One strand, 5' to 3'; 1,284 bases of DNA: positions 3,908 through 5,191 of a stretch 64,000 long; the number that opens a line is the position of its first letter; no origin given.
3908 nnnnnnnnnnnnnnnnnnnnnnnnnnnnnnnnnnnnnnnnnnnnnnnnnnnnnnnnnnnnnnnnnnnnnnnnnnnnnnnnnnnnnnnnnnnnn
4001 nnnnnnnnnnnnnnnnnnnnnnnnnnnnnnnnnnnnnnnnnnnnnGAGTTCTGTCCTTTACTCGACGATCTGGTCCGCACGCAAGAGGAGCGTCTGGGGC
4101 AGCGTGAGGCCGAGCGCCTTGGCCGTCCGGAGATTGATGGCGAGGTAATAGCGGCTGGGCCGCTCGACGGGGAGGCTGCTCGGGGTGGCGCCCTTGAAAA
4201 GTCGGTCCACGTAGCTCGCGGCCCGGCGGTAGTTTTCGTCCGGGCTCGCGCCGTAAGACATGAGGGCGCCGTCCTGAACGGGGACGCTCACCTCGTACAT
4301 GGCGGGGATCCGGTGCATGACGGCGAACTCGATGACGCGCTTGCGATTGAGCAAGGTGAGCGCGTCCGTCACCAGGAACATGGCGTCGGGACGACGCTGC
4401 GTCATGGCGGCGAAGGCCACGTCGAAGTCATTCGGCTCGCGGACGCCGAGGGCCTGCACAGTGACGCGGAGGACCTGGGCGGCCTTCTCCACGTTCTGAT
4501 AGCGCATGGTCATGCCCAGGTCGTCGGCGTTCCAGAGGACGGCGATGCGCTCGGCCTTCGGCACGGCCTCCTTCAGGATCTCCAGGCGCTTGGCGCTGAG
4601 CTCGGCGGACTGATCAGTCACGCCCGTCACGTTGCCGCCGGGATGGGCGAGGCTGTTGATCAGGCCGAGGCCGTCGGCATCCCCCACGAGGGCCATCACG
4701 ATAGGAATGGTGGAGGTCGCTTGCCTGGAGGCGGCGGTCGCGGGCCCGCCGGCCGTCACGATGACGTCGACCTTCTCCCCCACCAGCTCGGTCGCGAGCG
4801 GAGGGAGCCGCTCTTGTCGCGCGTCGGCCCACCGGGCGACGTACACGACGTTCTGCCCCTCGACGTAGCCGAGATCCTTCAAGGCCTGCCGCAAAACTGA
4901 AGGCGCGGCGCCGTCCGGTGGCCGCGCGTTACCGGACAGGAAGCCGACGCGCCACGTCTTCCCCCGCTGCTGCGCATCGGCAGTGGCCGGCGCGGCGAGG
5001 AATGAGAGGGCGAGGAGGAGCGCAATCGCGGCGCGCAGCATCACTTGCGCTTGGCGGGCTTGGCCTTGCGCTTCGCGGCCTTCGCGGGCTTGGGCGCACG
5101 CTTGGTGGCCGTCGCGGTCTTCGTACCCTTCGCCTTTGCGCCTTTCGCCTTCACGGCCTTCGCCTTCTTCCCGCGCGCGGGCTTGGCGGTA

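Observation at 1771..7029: Bacterial type IIB topoisomerase VI (Top6B + Top6A) in a four-gene, translationally coupled operon with an orphan periplasmic ABC binding protein and a beta-lactamase-fold hydrolase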

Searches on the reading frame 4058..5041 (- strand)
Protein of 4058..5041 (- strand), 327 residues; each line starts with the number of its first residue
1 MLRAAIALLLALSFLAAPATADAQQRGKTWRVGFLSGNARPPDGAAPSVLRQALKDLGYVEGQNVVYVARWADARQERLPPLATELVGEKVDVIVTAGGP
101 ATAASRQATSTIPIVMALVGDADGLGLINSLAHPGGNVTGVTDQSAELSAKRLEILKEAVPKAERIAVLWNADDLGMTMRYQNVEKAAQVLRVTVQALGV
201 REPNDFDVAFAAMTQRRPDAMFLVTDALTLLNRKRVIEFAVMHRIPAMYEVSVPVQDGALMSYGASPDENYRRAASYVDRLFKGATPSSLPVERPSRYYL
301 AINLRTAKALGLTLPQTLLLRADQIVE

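Call 9: search_protein_families(library=pfam, proteins=[window:4058-5041:-], max_evalue=0.01)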
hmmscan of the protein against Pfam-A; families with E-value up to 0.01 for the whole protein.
window:4058-5041:- (327 aa): 1 family
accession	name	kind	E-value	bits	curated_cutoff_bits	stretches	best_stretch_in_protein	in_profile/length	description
PF04392.18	ABC_sub_bind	-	2.8e-42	145.4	25.9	1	50-325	20-292/293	ABC transporter substrate binding protein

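Call 10: search_protein_families(library=ncbifam, proteins=[window:4058-5041:-], max_evalue=0.01)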
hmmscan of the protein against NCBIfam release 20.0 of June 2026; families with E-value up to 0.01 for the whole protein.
window:4058-5041:- (327 aa): 1 family
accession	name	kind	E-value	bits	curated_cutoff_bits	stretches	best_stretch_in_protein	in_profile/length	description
NF041285.1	ABC_SBP_TrpX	equivalog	2.3e-42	145.2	390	1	5-322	5-321/322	tryptophan ABC transporter substrate-binding protein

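Call 21: find_related_loci(query=window:4058-5041:-, collection=metagenome_contigs, flank=6000)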
Query window:4058-5041:- (327 aa) in metagenome_contigs; peptide patterns used: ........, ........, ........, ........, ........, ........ (x = any residue, [..] = any of these).
600 stretches matched a pattern (row limit reached: there are more); 576 encode a relative of the query (tblastn E <= 1e-3); the best 80 are kept; 80 distinct loci.
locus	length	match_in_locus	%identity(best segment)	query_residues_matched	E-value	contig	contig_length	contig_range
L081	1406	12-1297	75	25-327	7e-171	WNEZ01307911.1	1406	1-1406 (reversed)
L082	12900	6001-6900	76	28-327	3e-155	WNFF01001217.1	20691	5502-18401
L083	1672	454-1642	62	1-327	9e-140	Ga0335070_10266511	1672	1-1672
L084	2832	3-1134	77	57-327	8e-120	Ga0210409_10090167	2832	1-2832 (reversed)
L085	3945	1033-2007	52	3-327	3e-96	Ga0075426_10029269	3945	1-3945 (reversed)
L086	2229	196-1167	50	1-327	2e-99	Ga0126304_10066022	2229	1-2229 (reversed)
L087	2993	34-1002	49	1-327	2e-97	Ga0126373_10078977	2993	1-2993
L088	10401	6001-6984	47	1-327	4e-93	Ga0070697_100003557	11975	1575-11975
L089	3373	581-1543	47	7-327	2e-93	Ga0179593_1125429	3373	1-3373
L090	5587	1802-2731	50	18-327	6e-92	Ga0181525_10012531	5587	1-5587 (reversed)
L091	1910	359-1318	47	7-327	1e-96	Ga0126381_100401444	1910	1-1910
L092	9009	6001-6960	46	9-327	8e-90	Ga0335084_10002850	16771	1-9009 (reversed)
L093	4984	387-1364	48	3-327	1e-89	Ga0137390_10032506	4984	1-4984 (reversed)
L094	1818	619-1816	51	18-327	6e-92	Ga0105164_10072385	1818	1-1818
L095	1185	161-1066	50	27-327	7e-94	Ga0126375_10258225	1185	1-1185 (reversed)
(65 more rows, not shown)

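Call 52: find_homologous_proteins(query=window:4058-5041:-, max_evalue=1e-60)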
Query window:4058-5041:- (327 aa): 6956 proteins with E <= 1e-60 among 8000 candidates; the best 120 are listed.
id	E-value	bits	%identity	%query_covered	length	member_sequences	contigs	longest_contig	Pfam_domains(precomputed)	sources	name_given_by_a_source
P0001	6.3e-205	697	100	100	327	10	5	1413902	PF04392.19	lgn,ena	-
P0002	5.2e-200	681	97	100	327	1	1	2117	PF04392.19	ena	-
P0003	5.8e-199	678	96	100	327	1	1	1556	PF04392.19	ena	-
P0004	2.2e-193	659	94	94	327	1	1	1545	PF04392.19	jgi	jgi:putative ABC transport system substrate-binding protein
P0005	3.1e-191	652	94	94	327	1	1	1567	PF04392.19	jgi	jgi:putative ABC transport system substrate-binding protein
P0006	1.7e-172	591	85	94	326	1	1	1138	PF04392.19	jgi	jgi:putative ABC transport system substrate-binding protein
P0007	2.1e-171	587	84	95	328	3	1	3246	PF04392.19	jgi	jgi:ABC-type uncharacterized transport system substrate-binding protein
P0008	3.7e-171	586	84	100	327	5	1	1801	PF04392.19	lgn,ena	-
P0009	5.1e-171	586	85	94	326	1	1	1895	PF04392.19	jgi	jgi:ABC-type uncharacterized transport system substrate-binding protein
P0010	4.1e-169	580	81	100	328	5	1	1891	PF04392.19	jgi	jgi:putative ABC transport system substrate-binding protein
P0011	9.9e-169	578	83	95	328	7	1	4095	PF04392.19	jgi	jgi:putative ABC transport system substrate-binding protein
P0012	2.6e-168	577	82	95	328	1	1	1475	PF04392.19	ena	-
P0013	4.3e-168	576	96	85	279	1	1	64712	PF04392.19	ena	-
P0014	4.5e-168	576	83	99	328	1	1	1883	PF04392.19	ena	-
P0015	1.4e-167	575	82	98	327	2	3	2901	PF04392.19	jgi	jgi:putative ABC transport system substrate-binding protein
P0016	1.7e-165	568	81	99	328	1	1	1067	PF04392.19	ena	-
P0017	5.1e-165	566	83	95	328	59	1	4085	PF04392.19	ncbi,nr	ncbi:MAG TPA: ABC transporter substrate-binding protein [Hyphomicrobiaceae bacterium]|nr:ABC transpo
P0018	9.9e-164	562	82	94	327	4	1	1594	PF04392.19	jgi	jgi:putative ABC transport system substrate-binding protein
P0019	4.1e-162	557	81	94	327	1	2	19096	PF04392.19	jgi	jgi:ABC-type uncharacterized transport system substrate-binding protein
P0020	3.4e-161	554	80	98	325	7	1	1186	PF04392.19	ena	-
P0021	4.6e-161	553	81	94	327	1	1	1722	PF04392.19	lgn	-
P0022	8.7e-160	549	79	100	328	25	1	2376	PF04392.19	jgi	-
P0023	1.0e-159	549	78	100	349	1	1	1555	PF04392.19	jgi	-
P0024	2.3e-159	548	78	100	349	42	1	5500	PF04392.19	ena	-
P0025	5.4e-159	546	77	100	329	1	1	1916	PF04392.19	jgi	jgi:putative ABC transport system substrate-binding protein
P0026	7.3e-159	546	78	95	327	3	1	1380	PF04392.19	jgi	-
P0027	9.7e-159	546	77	100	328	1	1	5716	PF04392.19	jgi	-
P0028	1.0e-158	546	77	99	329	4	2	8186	PF04392.19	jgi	jgi:putative tryptophan/tyrosine transport system substrate-binding protein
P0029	4.7e-158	543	78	95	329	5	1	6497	PF04392.19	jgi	jgi:putative ABC transport system substrate-binding protein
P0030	8.0e-158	543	80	93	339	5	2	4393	PF04392.19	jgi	jgi:putative tryptophan/tyrosine transport system substrate-binding protein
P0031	1.1e-157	542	80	93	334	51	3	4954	PF04392.19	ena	-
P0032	2.8e-157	541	78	95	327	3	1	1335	PF04392.19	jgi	jgi:putative ABC transport system substrate-binding protein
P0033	5.4e-157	540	76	100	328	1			PF04392.19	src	-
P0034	6.7e-157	540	76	100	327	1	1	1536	PF04392.19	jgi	jgi:putative tryptophan/tyrosine transport system substrate-binding protein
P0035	1.8e-156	538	78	97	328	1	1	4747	PF04392.19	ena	-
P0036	2.5e-156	538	77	96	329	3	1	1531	PF04392.19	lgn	-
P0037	2.5e-156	538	78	97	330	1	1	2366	PF04392.19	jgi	-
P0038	2.6e-156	538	77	95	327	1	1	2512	PF04392.19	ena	-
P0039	3.9e-156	537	77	97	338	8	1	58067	PF04392.19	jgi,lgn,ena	-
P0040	4.7e-156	537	78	95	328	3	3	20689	PF04392.19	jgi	jgi:putative ABC transport system substrate-binding protein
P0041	6.0e-156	536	78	95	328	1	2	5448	PF04392.19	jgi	jgi:putative ABC transport system substrate-binding protein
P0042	9.6e-156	536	76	100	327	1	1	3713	PF04392.19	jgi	jgi:putative ABC transport system substrate-binding protein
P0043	9.9e-156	536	77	95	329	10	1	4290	PF04392.19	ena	-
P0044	1.1e-155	536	78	93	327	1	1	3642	PF04392.19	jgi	jgi:putative ABC transport system substrate-binding protein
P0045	1.2e-155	535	76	100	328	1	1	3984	PF04392.19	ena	-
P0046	1.2e-155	535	78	97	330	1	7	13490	PF04392.19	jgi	jgi:putative ABC transport system substrate-binding protein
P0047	1.6e-155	535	74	100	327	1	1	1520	PF04392.19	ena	-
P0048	1.8e-155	535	79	93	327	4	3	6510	PF04392.19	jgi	-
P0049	1.9e-155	535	76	100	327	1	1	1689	PF04392.19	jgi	jgi:putative ABC transport system substrate-binding protein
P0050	2.0e-155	535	78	97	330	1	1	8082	PF04392.19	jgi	-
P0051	2.1e-155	535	77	98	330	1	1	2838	PF04392.19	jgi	jgi:putative ABC transport system substrate-binding protein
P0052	2.4e-155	534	77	95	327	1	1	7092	PF04392.19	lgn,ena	-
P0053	2.8e-155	534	78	97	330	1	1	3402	PF04392.19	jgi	jgi:putative ABC transport system substrate-binding protein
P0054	3.7e-155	534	78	93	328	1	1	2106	PF04392.19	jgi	jgi:putative ABC transport system substrate-binding protein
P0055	4.4e-155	534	77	96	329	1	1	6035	PF04392.19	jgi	jgi:ABC-type uncharacterized transport system substrate-binding protein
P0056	5.9e-155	533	76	99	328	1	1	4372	PF04392.19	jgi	jgi:putative ABC transport system substrate-binding protein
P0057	7.9e-155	533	75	100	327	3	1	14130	PF04392.19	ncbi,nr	ncbi:MAG TPA: ABC transporter substrate-binding protein [Methylomirabilota bacterium]|nr:ABC transpo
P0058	8.4e-155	533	79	94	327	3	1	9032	PF04392.19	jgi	-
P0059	1.1e-154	532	76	100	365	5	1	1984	PF04392.19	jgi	-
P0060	1.2e-154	532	76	95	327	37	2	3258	PF04392.19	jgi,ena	-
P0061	1.2e-154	532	77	93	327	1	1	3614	PF04392.19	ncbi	ncbi:MAG: ABC transporter substrate-binding protein [Candidatus Rokuibacteriota bacterium]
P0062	1.5e-154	532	78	95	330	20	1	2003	PF04392.19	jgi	jgi:putative ABC transport system substrate-binding protein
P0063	2.4e-154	531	75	99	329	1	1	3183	PF04392.19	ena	-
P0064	2.9e-154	531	76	99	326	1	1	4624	PF04392.19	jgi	jgi:putative tryptophan/tyrosine transport system substrate-binding protein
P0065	2.9e-154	531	76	99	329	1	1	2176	PF04392.19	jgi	jgi:ABC-type uncharacterized transport system substrate-binding protein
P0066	3.2e-154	531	76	95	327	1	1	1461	PF04392.19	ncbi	-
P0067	3.3e-154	531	77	96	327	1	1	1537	PF04392.19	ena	-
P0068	3.7e-154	531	74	100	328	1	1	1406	PF04392.19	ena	-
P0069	3.9e-154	530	76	97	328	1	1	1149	PF04392.19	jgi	jgi:putative tryptophan/tyrosine transport system substrate-binding protein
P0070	4.1e-154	530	76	95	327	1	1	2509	PF04392.19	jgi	-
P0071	5.1e-154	530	76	94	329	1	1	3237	PF04392.19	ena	-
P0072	7.7e-154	530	78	93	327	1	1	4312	PF04392.19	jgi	jgi:putative ABC transport system substrate-binding protein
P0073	8.0e-154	529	79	94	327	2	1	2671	PF04392.19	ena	-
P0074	9.8e-154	529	74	100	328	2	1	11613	PF04392.19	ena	-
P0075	1.1e-153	529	76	98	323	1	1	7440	PF04392.19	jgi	jgi:putative tryptophan/tyrosine transport system substrate-binding protein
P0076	1.2e-153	529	77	96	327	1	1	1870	PF04392.19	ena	-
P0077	1.3e-153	529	75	100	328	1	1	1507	PF04392.19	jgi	jgi:ABC-type uncharacterized transport system substrate-binding protein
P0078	1.3e-153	529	77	93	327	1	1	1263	PF04392.19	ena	-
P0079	1.5e-153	529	76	96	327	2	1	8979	PF04392.19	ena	-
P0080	1.5e-153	529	76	97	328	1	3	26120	PF04392.19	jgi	jgi:putative ABC transport system substrate-binding protein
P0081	1.8e-153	528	77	95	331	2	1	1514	PF04392.19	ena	-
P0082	2.1e-153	528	73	100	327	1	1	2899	PF04392.19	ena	-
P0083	2.5e-153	528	79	93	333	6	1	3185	PF04392.19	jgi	jgi:putative ABC transport system substrate-binding protein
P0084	2.9e-153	528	75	97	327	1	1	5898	PF04392.19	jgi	jgi:putative ABC transport system substrate-binding protein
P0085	3.8e-153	527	76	97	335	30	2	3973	PF04392.19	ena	-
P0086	4.2e-153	527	76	95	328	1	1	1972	PF04392.19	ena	-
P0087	4.9e-153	527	76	95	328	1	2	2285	PF04392.19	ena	-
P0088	5.2e-153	527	77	97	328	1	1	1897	PF04392.19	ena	-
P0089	5.3e-153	527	77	97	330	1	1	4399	PF04392.19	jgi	-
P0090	5.4e-153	527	78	93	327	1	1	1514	PF04392.19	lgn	-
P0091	5.6e-153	527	78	97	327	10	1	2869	PF04392.19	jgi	-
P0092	5.8e-153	527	76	97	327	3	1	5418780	PF04392.19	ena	-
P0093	5.8e-153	527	76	95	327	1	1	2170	PF04392.19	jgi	jgi:putative ABC transport system substrate-binding protein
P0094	6.8e-153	526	78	94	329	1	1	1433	PF04392.19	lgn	-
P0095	8.6e-153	526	76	100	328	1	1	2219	PF04392.19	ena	-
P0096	9.1e-153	526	75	95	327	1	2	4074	PF04392.19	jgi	-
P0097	1.0e-152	526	78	95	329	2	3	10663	PF04392.19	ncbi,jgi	jgi:putative ABC transport system substrate-binding protein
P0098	1.1e-152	526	75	95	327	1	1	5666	PF04392.19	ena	-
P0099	1.2e-152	526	75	95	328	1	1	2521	PF04392.19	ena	-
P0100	1.4e-152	525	78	93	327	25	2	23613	PF04392.19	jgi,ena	-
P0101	1.9e-152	525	77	97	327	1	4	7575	PF04392.19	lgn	-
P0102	2.1e-152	525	76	95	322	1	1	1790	PF04392.19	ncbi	-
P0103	2.3e-152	525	73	100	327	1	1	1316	PF04392.19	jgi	-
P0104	3.7e-152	524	76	93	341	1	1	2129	PF04392.19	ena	-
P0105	3.9e-152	524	76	92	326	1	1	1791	PF04392.19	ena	-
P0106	3.9e-152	524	73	100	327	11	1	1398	PF04392.19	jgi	-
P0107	4.5e-152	524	76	93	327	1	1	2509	PF04392.19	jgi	jgi:putative ABC transport system substrate-binding protein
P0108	4.7e-152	524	73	100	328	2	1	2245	PF04392.19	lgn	-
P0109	5.0e-152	524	73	98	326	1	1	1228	PF04392.19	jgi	-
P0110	5.1e-152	524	77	92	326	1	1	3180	PF04392.19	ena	-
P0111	6.2e-152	523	73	100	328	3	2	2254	PF13458.13,PF04392.19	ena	-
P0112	6.4e-152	523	74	100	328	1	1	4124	PF04392.19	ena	-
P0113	7.2e-152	523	76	92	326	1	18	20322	PF04392.19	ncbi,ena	-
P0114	7.4e-152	523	76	92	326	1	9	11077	PF04392.19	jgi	jgi:putative ABC transport system substrate-binding protein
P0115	8.7e-152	523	75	92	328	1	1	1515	PF04392.19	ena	-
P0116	1.0e-151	523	74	100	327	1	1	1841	PF04392.19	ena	-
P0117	1.1e-151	523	75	95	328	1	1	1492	PF04392.19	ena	-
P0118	1.1e-151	522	76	97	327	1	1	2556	PF04392.19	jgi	jgi:putative ABC transport system substrate-binding protein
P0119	1.2e-151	522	75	92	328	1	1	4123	PF04392.19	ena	-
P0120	1.3e-151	522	75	92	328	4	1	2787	PF04392.19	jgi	-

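Call 53: find_encoding_contigs(protein=P0001, flank=6000, max_places=6)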
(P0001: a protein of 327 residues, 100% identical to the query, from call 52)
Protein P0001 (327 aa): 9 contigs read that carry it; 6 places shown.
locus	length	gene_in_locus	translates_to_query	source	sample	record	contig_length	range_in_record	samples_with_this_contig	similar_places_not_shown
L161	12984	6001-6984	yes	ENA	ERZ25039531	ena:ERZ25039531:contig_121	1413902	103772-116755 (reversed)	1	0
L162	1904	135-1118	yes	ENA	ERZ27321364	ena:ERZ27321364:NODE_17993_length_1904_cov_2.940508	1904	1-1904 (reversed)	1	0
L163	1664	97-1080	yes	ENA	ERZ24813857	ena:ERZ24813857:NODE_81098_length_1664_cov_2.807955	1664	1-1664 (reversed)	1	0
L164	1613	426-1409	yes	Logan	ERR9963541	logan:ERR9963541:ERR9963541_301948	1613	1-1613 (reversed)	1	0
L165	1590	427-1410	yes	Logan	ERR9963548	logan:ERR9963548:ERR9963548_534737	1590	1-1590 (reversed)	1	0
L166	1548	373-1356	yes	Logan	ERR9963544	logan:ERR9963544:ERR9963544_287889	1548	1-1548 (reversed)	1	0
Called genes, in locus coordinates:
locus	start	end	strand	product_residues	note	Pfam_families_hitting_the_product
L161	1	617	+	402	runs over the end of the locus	PF02515:CoA_transf_3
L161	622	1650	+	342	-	PF00296:Bac_luciferase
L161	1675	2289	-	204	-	PF00300:His_Phos_1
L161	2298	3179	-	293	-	PF00296:Bac_luciferase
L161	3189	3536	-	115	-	PF00578:AhpC-TSA, PF08534:Redoxin (weak)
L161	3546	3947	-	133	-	PF00578:AhpC-TSA, PF08534:Redoxin (weak)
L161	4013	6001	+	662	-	PF02518:HATPase_c, PF13589:HATPase_c_3 (weak), PF09239:Topo-VIb_trans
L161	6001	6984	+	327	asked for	PF04392:ABC_sub_bind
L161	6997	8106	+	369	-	PF04406:TP6A_N, PF20768:Topo_VI_alpha, PF21180:TOP6A-Spo11_Toprim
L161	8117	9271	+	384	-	PF00144:Beta-lactamase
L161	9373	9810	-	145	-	-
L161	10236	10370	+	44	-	-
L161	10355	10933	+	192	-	PF05685:Uma2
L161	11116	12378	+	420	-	PF01979:Amidohydro_1, PF07969:Amidohydro_3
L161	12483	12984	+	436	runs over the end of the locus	PF01547:SBP_bac_1, PF13416:SBP_bac_8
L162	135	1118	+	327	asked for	PF04392:ABC_sub_bind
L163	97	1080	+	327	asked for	PF04392:ABC_sub_bind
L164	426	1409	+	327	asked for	PF04392:ABC_sub_bind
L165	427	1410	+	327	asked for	PF04392:ABC_sub_bind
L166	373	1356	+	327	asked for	PF04392:ABC_sub_bind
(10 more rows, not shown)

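Call 54: find_encoding_contigs(protein=P0019, flank=6000, max_places=4)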
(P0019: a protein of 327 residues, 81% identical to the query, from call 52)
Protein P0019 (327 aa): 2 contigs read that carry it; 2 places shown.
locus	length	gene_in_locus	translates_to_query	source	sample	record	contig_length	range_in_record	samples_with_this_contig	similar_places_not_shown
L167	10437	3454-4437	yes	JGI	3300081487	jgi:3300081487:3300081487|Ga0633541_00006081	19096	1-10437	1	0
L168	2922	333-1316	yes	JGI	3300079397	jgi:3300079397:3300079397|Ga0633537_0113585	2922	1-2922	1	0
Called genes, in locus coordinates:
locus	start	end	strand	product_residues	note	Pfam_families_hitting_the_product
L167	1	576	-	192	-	?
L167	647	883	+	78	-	PF02604:PhdYeFM_antitox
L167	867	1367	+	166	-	PF01850:PIN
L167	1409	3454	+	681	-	PF02518:HATPase_c, PF13589:HATPase_c_3 (weak), PF09239:Topo-VIb_trans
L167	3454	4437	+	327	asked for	PF04392:ABC_sub_bind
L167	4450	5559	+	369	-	PF04406:TP6A_N, PF20768:Topo_VI_alpha, PF21180:TOP6A-Spo11_Toprim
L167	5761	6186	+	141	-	-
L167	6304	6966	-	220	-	PF13442:Cytochrome_CBB3 (faint), PF00034:Cytochrom_C (weak)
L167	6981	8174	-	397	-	PF22807:TrAA12, PF07995:GSDH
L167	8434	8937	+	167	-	PF14534:DUF4440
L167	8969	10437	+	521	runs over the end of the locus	PF00496:SBP_bac_5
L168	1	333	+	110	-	?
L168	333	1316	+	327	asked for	PF04392:ABC_sub_bind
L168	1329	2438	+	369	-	PF04406:TP6A_N, PF20768:Topo_VI_alpha, PF21180:TOP6A-Spo11_Toprim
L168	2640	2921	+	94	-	?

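Call 55: find_encoding_contigs(protein=P0011, flank=6000, max_places=4)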
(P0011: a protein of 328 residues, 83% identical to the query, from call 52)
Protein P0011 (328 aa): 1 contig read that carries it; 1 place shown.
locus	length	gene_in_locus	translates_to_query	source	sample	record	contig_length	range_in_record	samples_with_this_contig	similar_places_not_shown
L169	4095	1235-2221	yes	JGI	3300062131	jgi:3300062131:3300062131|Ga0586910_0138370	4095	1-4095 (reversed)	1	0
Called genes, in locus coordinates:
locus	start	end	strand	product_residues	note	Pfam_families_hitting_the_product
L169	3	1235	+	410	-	?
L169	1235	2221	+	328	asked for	PF04392:ABC_sub_bind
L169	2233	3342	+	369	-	PF04406:TP6A_N, PF20768:Topo_VI_alpha, PF21180:TOP6A-Spo11_Toprim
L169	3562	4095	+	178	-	?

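Call 58: find_encoding_contigs(protein=P0058, flank=5000, max_places=3)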
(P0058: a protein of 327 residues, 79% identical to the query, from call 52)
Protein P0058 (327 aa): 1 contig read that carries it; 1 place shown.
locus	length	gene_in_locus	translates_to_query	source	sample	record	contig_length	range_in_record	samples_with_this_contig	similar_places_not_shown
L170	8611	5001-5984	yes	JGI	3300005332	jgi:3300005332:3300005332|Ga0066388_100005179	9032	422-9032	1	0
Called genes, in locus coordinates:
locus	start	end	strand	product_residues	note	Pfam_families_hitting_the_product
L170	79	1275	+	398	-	PF02515:CoA_transf_3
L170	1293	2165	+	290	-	PF03328:HpcH_HpaI, PF15617:C-C_Bond_Lyase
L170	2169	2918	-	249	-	PF01209:Ubie_methyltran, PF01728:FtsJ (weak), PF13489:Methyltransf_23, PF05175:MTS, PF13847:Methyltransf_31, PF08241:Methyltransf_11, PF08242:Methyltransf_12, PF13649:Methyltransf_25, +1 more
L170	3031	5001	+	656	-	PF02518:HATPase_c, PF13589:HATPase_c_3 (weak), PF09239:Topo-VIb_trans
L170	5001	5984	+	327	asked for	PF04392:ABC_sub_bind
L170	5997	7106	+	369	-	PF04406:TP6A_N, PF20768:Topo_VI_alpha, PF21180:TOP6A-Spo11_Toprim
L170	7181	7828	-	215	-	PF00440:TetR_N, PF13305:TetR_C_33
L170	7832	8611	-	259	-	?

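Call 59: find_encoding_contigs(protein=P0029, flank=5000, max_places=3)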
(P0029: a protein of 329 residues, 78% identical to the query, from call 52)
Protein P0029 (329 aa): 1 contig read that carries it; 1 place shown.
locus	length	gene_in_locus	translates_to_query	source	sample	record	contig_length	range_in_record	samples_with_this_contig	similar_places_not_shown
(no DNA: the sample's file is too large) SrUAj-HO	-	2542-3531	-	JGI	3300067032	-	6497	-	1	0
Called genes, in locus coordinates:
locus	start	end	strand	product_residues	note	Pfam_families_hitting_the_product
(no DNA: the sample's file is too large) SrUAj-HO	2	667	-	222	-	?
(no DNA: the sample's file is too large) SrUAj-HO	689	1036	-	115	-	PF03795:YCII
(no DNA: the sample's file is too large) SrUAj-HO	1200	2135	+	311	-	PF02668:TauD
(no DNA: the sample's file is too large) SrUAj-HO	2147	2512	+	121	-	-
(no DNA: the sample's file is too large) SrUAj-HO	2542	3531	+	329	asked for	PF04392:ABC_sub_bind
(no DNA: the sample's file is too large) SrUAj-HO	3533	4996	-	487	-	-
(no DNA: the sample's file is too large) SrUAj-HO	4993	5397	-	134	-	-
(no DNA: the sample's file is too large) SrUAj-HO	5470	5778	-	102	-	PF03992:ABM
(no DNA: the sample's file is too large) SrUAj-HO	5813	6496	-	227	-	?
